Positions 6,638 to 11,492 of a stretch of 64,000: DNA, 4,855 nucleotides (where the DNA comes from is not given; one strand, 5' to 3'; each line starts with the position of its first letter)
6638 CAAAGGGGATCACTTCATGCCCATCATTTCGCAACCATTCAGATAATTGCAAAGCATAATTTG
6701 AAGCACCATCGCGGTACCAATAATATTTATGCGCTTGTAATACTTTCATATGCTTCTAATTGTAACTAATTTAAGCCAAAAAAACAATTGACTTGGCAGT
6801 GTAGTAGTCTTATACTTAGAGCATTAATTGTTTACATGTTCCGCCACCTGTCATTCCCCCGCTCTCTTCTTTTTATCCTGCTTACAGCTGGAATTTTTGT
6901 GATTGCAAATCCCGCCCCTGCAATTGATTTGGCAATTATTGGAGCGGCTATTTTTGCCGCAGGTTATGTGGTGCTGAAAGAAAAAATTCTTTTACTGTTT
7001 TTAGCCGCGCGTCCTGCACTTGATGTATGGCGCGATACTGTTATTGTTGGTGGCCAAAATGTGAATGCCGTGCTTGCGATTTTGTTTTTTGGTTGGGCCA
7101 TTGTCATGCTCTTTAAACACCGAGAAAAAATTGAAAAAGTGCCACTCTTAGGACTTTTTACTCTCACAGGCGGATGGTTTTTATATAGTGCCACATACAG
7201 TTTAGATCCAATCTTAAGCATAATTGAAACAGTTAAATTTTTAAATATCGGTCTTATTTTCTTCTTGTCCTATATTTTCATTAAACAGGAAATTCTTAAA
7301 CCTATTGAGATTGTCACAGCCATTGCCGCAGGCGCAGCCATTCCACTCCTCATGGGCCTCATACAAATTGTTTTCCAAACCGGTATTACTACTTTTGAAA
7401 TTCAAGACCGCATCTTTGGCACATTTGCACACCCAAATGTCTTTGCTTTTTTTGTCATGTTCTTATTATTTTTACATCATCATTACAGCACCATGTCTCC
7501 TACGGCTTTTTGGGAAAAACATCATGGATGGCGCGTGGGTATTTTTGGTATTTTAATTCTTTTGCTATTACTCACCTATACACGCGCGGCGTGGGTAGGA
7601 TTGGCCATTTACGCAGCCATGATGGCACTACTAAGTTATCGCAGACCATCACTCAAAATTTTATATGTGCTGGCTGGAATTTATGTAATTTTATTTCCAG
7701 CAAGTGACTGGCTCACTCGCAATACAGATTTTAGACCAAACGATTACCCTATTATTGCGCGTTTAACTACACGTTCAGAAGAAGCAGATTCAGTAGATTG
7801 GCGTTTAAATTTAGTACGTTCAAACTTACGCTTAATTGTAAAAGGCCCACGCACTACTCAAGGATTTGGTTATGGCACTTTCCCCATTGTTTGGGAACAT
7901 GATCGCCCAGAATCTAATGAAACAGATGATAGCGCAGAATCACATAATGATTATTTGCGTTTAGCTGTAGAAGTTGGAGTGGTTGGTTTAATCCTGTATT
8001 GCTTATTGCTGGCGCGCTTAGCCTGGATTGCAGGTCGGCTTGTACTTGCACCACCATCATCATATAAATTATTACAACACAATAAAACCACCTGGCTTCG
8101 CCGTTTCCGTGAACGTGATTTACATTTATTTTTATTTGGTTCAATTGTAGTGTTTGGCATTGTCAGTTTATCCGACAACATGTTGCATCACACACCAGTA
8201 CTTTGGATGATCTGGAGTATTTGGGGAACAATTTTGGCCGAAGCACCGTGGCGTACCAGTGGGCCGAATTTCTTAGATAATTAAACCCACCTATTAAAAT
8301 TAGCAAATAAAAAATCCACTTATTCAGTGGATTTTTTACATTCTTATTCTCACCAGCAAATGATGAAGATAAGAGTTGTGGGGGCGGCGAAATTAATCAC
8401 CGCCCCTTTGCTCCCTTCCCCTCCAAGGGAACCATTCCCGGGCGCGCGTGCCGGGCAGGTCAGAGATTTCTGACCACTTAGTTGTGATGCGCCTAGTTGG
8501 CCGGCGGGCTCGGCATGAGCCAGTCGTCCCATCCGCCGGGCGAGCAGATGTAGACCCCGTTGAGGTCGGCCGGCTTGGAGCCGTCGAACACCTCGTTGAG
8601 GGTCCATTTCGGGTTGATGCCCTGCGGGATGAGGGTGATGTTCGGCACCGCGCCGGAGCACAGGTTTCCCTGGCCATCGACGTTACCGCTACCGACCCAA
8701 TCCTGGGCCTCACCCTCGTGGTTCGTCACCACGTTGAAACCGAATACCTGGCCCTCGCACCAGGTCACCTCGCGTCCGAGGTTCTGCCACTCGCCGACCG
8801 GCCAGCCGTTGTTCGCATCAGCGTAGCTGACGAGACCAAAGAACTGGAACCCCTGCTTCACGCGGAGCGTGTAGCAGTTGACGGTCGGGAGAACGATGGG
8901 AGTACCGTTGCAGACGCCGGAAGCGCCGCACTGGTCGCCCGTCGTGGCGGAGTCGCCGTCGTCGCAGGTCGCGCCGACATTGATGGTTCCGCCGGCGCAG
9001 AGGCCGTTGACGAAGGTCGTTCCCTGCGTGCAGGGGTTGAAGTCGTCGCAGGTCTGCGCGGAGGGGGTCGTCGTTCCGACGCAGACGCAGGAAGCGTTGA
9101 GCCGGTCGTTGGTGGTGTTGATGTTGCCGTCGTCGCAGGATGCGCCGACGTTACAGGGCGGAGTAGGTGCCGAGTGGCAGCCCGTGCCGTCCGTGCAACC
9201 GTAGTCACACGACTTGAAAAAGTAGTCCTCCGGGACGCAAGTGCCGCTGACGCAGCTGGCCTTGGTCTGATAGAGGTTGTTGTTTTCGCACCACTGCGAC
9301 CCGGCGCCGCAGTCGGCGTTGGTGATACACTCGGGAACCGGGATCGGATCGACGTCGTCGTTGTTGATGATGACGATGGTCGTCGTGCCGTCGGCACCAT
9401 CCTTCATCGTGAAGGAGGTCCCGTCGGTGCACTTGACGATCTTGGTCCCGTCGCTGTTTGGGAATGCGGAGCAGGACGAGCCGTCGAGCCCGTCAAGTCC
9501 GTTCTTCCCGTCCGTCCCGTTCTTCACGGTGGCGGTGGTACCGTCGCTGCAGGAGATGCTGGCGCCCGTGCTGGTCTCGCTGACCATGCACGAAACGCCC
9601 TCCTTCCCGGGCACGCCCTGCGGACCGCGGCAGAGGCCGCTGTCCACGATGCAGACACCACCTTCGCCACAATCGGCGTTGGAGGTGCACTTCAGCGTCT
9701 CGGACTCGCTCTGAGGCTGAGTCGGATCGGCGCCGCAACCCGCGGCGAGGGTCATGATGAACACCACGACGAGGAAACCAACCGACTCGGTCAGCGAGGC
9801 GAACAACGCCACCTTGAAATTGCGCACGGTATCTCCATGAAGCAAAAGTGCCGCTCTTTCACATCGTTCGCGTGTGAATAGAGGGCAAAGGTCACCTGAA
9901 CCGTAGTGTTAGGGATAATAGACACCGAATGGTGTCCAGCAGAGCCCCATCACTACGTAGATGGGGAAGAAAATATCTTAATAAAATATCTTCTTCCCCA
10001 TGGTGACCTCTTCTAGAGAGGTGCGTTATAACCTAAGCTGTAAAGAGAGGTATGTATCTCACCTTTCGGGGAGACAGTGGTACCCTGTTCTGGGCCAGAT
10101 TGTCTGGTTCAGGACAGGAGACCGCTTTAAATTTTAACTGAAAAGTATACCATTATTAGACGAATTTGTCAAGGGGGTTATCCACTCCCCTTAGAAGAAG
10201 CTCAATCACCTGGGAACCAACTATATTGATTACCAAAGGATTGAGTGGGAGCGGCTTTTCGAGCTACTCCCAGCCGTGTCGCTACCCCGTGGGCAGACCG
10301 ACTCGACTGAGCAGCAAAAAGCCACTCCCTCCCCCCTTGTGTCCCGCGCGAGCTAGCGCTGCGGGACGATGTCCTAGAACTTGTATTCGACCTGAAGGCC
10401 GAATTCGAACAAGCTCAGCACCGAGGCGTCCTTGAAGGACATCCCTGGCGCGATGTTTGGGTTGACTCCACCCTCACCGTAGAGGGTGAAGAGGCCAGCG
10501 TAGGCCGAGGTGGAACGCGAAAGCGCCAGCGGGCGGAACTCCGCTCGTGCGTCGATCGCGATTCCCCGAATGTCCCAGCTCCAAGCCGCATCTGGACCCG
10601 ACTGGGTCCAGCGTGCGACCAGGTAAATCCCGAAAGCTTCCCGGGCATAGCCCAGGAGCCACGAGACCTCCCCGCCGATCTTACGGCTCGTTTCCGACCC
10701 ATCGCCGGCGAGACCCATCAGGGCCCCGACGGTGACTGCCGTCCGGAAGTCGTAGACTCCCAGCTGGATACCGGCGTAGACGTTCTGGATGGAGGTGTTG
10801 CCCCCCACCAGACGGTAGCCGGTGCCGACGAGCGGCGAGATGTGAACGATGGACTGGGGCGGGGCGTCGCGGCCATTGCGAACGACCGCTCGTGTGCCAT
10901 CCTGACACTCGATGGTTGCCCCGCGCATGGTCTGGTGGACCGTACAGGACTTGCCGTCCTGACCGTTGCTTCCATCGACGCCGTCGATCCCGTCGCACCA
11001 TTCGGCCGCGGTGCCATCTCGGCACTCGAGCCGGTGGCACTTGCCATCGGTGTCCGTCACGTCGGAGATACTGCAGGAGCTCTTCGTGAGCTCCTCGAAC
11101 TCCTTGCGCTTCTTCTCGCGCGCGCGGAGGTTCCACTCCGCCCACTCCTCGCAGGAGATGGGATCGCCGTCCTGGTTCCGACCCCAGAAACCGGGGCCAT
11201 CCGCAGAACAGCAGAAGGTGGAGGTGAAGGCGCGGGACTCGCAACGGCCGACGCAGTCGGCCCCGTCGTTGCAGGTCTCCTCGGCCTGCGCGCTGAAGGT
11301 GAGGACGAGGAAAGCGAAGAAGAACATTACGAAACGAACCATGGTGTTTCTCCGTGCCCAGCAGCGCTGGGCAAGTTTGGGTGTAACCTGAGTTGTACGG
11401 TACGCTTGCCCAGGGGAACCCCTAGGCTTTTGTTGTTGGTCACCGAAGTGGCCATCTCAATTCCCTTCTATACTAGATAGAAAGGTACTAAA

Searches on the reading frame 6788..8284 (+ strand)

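Call 25: search_protein_families(library=pfam, proteins=[window:6788-8284:+], max_evalue=0.01)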
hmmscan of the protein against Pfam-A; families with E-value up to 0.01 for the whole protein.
window:6788-8284:+ (498 aa): 1 family
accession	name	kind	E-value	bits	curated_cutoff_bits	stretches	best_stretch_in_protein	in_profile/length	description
PF04932.20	Wzy_C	-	3.8e-17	62.9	31.7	1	253-405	3-149/149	O-Antigen ligase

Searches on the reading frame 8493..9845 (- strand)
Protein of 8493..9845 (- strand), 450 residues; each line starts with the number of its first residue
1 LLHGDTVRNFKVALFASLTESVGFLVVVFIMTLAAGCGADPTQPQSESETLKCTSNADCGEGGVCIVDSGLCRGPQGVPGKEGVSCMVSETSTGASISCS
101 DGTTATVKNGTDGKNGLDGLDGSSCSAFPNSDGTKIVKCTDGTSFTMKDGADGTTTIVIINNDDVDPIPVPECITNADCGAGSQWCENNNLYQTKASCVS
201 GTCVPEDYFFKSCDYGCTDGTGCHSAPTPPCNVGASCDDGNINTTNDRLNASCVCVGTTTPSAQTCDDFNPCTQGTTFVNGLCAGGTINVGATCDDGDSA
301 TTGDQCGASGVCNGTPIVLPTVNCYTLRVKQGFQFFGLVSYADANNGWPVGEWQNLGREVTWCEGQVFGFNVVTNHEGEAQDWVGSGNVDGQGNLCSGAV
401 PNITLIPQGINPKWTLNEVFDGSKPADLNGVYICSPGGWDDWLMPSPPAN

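Call 25: search_protein_families(library=pfam, proteins=[window:8493-9845:-], max_evalue=0.01)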
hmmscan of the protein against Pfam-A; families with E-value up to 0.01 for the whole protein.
window:8493-9845:- (450 aa): 2 families
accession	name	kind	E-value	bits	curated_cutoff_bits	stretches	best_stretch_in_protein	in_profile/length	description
PF16378.10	DUF4988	-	0.0025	18.1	30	0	131-162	46-77/183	Domain of unknown function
PF01666.22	DX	-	0.0043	17.9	25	1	42-67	39-64/76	DX module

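Call 42: search_protein_families(library=padloc, proteins=[window:8493-9845:-], max_evalue=0.01)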
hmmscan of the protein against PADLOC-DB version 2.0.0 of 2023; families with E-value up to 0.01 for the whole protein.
window:8493-9845:- (450 aa): 0 families

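Call 43: search_protein_families(library=phrogs, proteins=[window:8493-9845:-], max_evalue=0.01)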
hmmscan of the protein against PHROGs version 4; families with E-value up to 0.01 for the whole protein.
window:8493-9845:- (450 aa): 0 families

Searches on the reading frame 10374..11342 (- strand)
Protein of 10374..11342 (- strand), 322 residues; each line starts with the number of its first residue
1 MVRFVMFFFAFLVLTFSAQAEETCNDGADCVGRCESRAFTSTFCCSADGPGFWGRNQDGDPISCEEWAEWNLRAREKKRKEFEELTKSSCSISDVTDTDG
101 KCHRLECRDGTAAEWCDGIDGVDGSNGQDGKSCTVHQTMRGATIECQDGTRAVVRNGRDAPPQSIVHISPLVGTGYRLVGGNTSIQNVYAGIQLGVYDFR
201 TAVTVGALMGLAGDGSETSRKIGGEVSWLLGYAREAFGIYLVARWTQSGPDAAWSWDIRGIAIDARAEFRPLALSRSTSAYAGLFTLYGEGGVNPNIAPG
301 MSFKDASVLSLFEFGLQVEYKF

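Call 25: search_protein_families(library=pfam, proteins=[window:10374-11342:-], max_evalue=0.01)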
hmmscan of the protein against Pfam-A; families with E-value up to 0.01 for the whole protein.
window:10374-11342:- (322 aa): 0 families

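Call 42: search_protein_families(library=padloc, proteins=[window:10374-11342:-], max_evalue=0.01)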
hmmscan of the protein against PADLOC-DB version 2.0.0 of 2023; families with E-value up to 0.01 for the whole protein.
window:10374-11342:- (322 aa): 0 families

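Call 43: search_protein_families(library=phrogs, proteins=[window:10374-11342:-], max_evalue=0.01)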
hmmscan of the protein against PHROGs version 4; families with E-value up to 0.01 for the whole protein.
window:10374-11342:- (322 aa): 0 families

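Call 108: search_solved_structures(query=window:10374-11342:-, max_evalue=10)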
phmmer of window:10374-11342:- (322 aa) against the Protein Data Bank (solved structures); distinct sequences matched with E-value up to 10: 0.

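Call 117: list_cluster_members(proteins=[window:10374-11342:-, window:8493-9845:-, window:18912-19343:-, window:18912-19394:-, window:16173-16493:-, window:16173-16502:-, window:15976-16170:-, window:18148-18915:-, window:16495-17085:-])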
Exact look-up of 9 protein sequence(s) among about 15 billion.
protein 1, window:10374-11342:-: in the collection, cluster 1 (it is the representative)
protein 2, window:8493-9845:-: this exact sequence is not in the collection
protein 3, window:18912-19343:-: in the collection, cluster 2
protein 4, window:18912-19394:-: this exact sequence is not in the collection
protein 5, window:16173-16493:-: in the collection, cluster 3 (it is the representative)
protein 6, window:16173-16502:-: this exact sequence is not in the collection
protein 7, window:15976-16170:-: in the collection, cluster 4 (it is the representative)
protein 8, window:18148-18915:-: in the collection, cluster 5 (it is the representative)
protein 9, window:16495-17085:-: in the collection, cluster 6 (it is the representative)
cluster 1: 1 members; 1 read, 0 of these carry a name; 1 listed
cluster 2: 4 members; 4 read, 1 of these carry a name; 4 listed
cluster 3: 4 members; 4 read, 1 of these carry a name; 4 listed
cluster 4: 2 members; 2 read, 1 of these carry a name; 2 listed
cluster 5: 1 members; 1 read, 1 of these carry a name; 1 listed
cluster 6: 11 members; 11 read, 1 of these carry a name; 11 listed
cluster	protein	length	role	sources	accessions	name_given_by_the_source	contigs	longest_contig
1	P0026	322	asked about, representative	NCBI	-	-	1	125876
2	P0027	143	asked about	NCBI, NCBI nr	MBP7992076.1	MAG: hypothetical protein KAZ30_00265 [Candidatus Magasanikbacteria bacterium] | hypothetical protein [Candidatus Magasanikbacteria bacterium]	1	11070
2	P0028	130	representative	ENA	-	-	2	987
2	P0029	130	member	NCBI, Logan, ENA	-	-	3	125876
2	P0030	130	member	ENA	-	-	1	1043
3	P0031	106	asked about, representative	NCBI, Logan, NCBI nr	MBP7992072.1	MAG: hypothetical protein KAZ30_00245 [Candidatus Magasanikbacteria bacterium] | hypothetical protein [Candidatus Magasanikbacteria bacterium]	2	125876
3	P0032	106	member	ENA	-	-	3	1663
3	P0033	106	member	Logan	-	-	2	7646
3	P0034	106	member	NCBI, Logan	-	-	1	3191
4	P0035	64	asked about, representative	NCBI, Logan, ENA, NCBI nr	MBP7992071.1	MAG: hypothetical protein KAZ30_00240 [Candidatus Magasanikbacteria bacterium] | hypothetical protein [Candidatus Magasanikbacteria bacterium]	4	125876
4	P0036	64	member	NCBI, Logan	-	-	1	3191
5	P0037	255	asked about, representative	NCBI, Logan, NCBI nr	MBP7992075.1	MAG: hypothetical protein KAZ30_00260 [Candidatus Magasanikbacteria bacterium] | hypothetical protein [Candidatus Magasanikbacteria bacterium]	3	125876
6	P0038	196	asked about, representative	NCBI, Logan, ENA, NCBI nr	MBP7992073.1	MAG: hypothetical protein KAZ30_00250 [Candidatus Magasanikbacteria bacterium] | hypothetical protein [Candidatus Magasanikbacteria bacterium]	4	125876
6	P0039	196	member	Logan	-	-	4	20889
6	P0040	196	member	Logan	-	-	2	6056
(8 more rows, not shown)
